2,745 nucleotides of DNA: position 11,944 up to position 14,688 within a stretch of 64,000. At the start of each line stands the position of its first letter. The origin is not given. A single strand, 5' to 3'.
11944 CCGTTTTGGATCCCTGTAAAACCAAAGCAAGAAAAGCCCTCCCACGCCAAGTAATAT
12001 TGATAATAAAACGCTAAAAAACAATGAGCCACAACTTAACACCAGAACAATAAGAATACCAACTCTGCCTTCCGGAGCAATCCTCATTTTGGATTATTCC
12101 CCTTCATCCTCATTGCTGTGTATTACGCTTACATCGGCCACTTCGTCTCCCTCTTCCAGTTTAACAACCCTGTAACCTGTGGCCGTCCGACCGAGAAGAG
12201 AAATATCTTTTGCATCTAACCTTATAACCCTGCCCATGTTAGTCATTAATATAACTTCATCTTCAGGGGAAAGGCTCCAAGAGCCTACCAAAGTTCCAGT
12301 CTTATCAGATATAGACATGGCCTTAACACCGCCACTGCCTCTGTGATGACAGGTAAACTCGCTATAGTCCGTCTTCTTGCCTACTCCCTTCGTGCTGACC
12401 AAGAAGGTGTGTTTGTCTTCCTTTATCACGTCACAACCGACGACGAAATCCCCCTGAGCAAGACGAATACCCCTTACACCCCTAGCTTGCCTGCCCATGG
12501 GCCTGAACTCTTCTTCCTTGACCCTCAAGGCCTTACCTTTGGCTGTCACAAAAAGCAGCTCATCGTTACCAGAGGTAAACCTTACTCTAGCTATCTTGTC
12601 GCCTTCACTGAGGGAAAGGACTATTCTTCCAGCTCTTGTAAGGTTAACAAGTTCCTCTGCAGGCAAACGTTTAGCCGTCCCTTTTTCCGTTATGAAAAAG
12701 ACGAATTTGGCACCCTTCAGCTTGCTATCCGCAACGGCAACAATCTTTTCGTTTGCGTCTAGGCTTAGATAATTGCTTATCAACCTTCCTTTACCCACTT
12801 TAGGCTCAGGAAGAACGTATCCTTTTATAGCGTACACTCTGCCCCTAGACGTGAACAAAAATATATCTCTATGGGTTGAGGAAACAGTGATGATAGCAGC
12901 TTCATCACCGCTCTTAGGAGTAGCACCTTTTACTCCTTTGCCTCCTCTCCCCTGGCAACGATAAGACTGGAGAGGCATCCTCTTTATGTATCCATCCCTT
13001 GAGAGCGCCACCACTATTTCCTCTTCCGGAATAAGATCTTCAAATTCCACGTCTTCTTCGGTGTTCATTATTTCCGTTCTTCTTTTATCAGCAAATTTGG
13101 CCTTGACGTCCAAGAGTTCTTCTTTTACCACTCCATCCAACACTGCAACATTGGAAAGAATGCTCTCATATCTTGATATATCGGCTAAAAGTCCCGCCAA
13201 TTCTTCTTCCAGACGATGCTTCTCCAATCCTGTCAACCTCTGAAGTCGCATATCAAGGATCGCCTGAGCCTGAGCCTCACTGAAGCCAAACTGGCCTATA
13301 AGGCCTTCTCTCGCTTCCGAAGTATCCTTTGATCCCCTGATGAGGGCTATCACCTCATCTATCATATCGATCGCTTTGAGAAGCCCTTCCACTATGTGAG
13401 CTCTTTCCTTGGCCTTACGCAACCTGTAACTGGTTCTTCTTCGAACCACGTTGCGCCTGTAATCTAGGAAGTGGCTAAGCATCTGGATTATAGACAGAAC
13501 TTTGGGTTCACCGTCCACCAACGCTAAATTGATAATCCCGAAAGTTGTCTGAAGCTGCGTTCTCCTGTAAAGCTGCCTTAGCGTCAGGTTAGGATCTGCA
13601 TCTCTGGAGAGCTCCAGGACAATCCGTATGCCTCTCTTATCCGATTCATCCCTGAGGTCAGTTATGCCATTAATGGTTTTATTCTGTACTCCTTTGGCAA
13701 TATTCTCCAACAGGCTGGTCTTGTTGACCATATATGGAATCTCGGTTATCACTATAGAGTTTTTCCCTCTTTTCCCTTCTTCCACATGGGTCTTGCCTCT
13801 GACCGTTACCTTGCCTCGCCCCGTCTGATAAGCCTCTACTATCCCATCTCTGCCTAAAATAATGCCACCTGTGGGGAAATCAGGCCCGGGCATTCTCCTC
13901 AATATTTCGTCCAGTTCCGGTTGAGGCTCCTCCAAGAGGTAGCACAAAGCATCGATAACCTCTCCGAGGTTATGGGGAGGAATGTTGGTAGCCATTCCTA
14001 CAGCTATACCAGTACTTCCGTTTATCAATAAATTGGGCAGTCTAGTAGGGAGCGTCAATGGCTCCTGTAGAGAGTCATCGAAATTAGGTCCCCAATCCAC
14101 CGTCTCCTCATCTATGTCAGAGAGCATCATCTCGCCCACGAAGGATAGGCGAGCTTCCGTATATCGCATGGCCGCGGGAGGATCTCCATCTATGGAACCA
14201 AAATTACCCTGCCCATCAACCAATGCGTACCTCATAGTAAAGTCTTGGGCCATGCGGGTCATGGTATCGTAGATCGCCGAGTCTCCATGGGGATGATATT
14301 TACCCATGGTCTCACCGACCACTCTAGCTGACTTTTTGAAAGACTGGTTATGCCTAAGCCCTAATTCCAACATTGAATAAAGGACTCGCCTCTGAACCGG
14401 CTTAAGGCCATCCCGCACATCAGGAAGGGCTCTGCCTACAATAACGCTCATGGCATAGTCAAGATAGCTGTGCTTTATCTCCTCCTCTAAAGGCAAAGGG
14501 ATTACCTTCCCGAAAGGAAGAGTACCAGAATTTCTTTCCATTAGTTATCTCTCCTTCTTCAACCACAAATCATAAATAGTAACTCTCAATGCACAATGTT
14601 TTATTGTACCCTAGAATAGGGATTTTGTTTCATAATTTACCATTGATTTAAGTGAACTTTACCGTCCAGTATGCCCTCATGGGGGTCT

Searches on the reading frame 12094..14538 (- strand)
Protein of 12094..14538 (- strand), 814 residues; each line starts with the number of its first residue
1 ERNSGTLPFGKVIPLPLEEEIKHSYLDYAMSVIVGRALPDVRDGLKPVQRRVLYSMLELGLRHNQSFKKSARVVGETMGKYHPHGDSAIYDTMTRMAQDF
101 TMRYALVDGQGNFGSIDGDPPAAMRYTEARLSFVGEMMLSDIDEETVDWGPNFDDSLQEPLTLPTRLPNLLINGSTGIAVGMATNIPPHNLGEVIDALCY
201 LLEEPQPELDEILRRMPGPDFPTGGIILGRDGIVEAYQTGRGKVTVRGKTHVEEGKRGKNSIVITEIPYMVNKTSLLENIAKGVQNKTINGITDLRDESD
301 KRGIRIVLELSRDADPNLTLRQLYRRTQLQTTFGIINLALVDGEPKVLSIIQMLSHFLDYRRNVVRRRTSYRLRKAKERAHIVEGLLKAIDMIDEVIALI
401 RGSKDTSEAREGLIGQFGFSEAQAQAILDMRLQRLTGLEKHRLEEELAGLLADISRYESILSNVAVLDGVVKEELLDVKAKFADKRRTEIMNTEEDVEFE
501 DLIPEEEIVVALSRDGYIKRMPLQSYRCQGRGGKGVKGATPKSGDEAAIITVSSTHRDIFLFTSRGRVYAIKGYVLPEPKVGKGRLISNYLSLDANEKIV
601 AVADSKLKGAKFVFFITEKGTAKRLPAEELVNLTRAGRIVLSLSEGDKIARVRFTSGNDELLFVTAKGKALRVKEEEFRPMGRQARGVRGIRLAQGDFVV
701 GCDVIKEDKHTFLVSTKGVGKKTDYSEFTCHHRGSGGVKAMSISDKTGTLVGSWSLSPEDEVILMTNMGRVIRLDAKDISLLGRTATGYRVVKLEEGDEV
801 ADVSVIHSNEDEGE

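Call 36: search_protein_families(library=ncbifam, proteins=[window:12094-14538:-], max_evalue=0.00001)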
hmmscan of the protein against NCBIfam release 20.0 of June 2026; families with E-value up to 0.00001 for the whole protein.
window:12094-14538:- (814 aa): 10 families
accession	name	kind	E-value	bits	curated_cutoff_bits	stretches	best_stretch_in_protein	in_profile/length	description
NF004043.1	PRK05560.1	equivalog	0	1102.5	902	1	12-805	2-797/798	DNA gyrase subunit A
TIGR01063.1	gyrA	equivalog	0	1092.7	877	1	13-806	2-798/800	DNA topoisomerase (ATP-hydrolyzing) subunit A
NF038098.1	GyrA_w_intein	exception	3.3e-255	850.1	1850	2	127-803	538-1223/1232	intein-containing DNA gyrase subunit A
NF004044.1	PRK05561.1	subfamily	6.8e-254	844.9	654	1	16-706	1-686/738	DNA topoisomerase (ATP-hydrolyzing)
TIGR01061.1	parC_Gpos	equivalog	4.9e-216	719.5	813.25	2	15-743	4-732/737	DNA topoisomerase IV subunit A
NF010586.0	PRK13979.1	equivalog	3.7e-208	693.6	1475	3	12-654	13-664/957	DNA topoisomerase IV subunit A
TIGR01062.1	parC_Gneg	equivalog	1.1e-177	592.4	628.9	1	15-678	4-656/735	DNA topoisomerase IV subunit A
NF009397.0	PRK12758.1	equivalog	2.3e-69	234.3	780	1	22-494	28-480/870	DNA gyrase/topoisomerase IV subunit A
NF007209.0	PRK09631.1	equivalog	2.1e-68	231.5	644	1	21-505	8-469/635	DNA topoisomerase IV subunit A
NF007208.0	PRK09630.1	equivalog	3.7e-42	144.8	598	1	20-355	7-314/479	DNA topoisomerase IV subunit A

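Call 37: find_homologous_proteins(query=window:12094-14538:-, max_evalue=1e-100)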
Query window:12094-14538:- (814 aa): 8000 proteins with E <= 1e-100 among 8000 candidates; the best 120 are listed.
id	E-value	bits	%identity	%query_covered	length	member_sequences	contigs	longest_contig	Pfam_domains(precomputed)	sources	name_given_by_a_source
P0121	0.0e+0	1801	100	100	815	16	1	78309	PF00521.27,PF03989.19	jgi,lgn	-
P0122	0.0e+0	1686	93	100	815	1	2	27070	PF00521.27,PF03989.19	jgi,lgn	-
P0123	0.0e+0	1684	93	100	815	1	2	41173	PF00521.27,PF03989.19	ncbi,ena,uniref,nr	ncbi:DNA gyrase subunit A [Thermovirga lienii]|uniref:DNA gyrase subunit A n=1 Tax=Thermovirga lieni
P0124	0.0e+0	1684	93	100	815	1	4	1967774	PF00521.27,PF03989.19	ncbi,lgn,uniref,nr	ncbi:DNA gyrase subunit A [Thermovirga lienii DSM 17291]|uniref:DNA gyrase subunit A n=1 Tax=Thermov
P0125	0.0e+0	1683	93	100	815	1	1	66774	PF00521.27,PF03989.19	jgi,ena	-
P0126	0.0e+0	1683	93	100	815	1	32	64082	PF00521.27,PF03989.19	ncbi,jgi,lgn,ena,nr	ncbi:MAG: gyrase subunit [Thermovirga sp.]|jgi:DNA gyrase subunit A|nr:gyrase subunit [Thermovirga s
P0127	0.0e+0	1681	93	100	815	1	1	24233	PF00521.27,PF03989.19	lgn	-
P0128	0.0e+0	1681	93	100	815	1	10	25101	PF00521.27,PF03989.19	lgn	-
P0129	0.0e+0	1459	79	100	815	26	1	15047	PF00521.27,PF03989.19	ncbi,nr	ncbi:MAG TPA: DNA gyrase subunit A [Synergistaceae bacterium]|nr:DNA gyrase subunit A [Synergistacea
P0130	0.0e+0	1453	78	100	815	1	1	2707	PF00521.27,PF03989.19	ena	-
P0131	0.0e+0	1453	78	100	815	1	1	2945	PF00521.27,PF03989.19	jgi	-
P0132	0.0e+0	1448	77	100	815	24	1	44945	PF00521.27,PF03989.19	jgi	-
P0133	0.0e+0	1443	78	100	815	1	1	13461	PF00521.27,PF03989.19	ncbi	ncbi:MAG: DNA gyrase subunit A [Thermovirgaceae bacterium]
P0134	0.0e+0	1433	77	100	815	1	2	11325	PF00521.27,PF03989.19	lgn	-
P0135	0.0e+0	1432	76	100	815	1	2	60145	PF00521.27,PF03989.19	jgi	-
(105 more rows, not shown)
